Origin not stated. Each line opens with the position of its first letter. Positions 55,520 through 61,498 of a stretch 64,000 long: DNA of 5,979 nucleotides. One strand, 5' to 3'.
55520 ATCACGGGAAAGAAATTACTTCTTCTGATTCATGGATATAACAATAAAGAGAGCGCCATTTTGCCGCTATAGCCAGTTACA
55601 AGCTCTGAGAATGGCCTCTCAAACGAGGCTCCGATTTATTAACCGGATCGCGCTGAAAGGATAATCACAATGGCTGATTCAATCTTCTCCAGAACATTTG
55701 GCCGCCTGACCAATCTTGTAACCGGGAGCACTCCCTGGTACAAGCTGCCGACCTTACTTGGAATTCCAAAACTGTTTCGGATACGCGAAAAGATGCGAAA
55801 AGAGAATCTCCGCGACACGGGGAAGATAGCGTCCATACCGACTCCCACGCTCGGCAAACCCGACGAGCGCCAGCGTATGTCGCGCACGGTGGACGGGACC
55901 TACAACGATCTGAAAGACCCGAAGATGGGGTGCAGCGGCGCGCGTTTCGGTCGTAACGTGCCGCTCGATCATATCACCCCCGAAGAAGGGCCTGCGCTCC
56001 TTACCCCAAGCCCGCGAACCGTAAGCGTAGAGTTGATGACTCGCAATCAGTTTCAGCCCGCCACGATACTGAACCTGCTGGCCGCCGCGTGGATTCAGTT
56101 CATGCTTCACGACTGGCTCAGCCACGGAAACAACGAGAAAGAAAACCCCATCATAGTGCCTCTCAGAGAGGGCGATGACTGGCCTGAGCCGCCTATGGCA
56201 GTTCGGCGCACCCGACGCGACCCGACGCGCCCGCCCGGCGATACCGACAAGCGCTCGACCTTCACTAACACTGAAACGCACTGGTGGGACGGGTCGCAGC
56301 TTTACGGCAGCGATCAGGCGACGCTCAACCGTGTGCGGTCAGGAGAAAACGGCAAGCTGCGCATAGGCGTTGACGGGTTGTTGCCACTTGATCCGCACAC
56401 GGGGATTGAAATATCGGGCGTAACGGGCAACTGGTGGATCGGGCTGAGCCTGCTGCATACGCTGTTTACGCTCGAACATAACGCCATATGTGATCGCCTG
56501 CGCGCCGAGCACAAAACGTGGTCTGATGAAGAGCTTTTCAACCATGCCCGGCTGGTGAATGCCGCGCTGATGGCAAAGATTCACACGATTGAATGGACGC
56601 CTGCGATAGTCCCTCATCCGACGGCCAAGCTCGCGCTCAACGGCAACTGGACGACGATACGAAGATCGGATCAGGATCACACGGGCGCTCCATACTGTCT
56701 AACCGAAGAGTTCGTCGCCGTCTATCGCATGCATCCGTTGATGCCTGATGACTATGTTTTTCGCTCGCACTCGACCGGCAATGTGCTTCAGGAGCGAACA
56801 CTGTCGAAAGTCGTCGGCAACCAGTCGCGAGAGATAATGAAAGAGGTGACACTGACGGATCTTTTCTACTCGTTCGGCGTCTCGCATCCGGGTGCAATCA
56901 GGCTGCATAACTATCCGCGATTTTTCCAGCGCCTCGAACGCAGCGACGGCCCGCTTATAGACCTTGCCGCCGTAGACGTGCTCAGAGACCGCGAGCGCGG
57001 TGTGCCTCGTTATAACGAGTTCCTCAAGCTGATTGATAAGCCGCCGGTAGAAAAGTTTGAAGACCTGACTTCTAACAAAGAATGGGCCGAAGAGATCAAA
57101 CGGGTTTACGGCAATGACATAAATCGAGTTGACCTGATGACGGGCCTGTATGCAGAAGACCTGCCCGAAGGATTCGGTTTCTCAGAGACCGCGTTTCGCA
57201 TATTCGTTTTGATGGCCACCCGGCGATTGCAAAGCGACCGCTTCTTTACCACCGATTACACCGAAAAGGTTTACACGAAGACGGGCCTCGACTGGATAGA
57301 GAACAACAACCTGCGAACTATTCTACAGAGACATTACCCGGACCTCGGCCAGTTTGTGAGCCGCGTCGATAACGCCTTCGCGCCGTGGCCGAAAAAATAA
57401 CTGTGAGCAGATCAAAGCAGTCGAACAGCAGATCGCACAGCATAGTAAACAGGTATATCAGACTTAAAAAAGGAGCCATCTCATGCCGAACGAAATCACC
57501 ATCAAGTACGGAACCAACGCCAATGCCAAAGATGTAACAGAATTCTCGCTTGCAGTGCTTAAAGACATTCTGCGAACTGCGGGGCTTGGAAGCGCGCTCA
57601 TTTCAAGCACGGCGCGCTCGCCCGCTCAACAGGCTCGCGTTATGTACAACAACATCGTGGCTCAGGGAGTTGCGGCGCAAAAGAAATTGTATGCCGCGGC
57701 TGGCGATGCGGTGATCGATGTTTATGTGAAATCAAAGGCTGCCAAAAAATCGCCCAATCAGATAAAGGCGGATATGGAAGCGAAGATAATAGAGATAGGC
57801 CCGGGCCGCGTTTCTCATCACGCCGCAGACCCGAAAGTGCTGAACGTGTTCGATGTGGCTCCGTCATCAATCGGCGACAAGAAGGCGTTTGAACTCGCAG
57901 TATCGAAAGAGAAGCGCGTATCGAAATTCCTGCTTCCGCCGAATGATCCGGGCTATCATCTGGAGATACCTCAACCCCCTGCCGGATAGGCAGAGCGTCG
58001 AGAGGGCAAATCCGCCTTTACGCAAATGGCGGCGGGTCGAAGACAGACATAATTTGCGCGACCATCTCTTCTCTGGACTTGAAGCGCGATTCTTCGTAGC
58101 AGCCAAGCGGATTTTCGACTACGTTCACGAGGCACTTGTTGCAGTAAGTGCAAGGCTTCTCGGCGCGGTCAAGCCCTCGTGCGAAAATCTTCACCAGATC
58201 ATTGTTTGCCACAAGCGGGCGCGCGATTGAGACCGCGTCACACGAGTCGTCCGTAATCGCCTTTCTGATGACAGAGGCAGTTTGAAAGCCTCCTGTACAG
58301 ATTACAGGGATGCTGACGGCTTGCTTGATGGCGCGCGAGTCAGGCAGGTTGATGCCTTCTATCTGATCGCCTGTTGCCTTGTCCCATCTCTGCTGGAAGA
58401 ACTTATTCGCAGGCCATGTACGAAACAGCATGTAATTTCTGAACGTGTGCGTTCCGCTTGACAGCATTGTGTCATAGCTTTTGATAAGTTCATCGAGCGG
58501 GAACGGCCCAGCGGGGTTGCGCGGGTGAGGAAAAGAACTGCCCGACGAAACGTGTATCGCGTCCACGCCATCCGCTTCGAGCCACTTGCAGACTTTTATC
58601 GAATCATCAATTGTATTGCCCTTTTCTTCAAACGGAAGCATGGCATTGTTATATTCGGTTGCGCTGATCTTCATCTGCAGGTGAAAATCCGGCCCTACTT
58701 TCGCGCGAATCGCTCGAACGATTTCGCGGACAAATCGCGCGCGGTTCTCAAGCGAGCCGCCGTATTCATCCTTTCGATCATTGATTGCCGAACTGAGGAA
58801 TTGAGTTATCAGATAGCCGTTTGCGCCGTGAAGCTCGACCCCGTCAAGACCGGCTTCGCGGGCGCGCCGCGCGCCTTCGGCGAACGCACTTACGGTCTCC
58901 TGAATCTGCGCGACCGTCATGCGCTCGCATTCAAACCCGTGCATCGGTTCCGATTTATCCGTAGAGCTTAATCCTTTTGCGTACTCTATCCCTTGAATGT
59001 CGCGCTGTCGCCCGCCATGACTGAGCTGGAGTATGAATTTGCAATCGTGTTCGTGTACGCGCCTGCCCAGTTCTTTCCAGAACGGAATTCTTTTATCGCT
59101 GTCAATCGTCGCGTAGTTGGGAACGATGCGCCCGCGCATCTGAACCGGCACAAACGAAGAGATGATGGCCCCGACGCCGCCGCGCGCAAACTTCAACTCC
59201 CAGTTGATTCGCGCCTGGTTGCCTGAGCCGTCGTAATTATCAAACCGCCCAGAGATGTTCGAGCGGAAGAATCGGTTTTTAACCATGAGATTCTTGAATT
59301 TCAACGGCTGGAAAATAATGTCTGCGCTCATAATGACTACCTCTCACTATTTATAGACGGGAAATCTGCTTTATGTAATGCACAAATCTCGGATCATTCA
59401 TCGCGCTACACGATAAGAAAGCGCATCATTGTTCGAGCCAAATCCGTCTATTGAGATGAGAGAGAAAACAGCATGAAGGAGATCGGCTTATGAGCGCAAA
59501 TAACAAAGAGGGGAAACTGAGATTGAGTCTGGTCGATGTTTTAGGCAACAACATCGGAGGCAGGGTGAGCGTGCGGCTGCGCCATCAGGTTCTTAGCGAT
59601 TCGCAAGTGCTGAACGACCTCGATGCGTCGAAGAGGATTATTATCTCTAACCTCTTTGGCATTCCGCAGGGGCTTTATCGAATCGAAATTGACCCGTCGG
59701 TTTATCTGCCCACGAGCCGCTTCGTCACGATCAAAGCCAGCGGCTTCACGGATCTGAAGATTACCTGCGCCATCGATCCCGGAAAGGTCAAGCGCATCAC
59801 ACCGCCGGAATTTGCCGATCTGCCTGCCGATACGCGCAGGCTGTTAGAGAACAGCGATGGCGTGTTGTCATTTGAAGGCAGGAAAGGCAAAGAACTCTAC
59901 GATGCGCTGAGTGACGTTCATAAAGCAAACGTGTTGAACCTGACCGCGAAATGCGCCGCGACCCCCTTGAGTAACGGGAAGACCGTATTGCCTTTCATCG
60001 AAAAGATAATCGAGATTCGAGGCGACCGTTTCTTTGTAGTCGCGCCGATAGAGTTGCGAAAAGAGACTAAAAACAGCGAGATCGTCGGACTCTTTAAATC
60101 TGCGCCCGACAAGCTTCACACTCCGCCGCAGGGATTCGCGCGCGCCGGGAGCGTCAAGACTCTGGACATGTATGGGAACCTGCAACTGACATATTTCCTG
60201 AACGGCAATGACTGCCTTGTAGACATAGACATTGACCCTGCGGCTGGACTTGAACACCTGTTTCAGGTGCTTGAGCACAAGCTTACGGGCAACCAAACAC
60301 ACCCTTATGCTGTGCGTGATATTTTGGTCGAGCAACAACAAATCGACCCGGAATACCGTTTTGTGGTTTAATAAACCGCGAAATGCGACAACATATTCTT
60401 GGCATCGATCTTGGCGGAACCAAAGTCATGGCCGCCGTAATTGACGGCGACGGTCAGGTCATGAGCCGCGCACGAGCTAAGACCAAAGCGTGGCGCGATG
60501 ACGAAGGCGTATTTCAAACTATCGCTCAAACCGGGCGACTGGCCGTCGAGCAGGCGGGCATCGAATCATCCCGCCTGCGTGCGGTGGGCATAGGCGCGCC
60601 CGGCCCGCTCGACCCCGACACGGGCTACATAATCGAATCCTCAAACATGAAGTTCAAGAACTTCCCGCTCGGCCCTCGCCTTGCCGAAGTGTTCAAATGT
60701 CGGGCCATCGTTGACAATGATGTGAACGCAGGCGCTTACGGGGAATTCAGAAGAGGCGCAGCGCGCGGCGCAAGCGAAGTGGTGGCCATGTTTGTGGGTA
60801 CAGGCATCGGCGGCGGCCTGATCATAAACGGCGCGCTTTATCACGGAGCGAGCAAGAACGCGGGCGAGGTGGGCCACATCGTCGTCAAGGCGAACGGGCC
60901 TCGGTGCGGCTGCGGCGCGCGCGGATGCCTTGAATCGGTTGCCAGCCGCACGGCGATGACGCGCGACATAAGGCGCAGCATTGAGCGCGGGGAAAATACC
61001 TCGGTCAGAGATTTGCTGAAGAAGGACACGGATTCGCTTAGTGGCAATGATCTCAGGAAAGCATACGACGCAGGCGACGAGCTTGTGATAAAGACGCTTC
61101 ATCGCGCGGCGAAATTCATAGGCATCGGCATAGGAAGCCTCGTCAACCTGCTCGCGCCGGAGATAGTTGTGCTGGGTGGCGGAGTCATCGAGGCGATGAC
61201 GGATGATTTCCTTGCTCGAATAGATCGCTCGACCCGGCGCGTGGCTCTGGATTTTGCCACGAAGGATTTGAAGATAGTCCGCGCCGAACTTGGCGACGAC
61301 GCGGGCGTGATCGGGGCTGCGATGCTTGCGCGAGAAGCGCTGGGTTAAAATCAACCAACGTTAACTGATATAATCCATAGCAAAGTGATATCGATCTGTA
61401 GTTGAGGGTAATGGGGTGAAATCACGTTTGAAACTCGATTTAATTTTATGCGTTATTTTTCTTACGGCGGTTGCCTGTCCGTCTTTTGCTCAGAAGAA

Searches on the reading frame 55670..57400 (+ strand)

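Call 13: search_protein_families(library=pfam, proteins=[window:55670-57400:+], max_evalue=0.0001)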
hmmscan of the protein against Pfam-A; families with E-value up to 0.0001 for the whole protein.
window:55670-57400:+ (576 aa): 1 family
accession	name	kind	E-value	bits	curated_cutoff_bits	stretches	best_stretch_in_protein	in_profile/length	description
PF03098.20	An_peroxidase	-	1.1e-107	361.2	25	1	72-560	2-523/530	Animal haem peroxidase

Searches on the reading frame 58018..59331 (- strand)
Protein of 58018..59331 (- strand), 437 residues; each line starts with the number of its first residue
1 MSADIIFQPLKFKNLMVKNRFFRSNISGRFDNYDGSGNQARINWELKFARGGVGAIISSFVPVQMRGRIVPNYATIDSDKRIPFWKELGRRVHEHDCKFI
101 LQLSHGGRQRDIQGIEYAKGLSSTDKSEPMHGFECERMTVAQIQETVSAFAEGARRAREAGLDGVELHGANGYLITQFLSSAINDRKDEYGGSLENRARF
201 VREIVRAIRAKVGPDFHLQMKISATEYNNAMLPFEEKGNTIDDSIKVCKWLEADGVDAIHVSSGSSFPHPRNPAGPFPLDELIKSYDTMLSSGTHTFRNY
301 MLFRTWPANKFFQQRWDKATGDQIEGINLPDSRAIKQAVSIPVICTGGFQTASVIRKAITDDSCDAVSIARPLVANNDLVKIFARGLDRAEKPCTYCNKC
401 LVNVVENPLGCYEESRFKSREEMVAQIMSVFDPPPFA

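Call 13: search_protein_families(library=pfam, proteins=[window:58018-59331:-], max_evalue=0.0001)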
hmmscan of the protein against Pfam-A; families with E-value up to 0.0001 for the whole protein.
window:58018-59331:- (437 aa): 2 families
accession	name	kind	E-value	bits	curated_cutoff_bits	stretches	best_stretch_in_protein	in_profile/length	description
PF00724.26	Oxidored_FMN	-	8.7e-62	209.8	27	1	6-265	2-261/342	NADH:flavin oxidoreductase / NADH oxidase family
PF01207.24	Dus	-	3.3e-05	23.6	20.4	0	323-414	167-257/311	Dihydrouridine synthase (Dus)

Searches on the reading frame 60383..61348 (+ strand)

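Call 13: search_protein_families(library=pfam, proteins=[window:60383-61348:+], max_evalue=0.0001)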
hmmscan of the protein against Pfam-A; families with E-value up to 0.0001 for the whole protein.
window:60383-61348:+ (321 aa): 2 families
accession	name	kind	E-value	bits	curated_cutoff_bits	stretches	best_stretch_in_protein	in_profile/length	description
PF00480.26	ROK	-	1.1e-70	239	22.9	1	6-318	2-293/294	ROK family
PF01869.26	BcrAD_BadFG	-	8e-06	26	31.5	1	6-74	1-71/271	BadF/BadG/BcrA/BcrD ATPase family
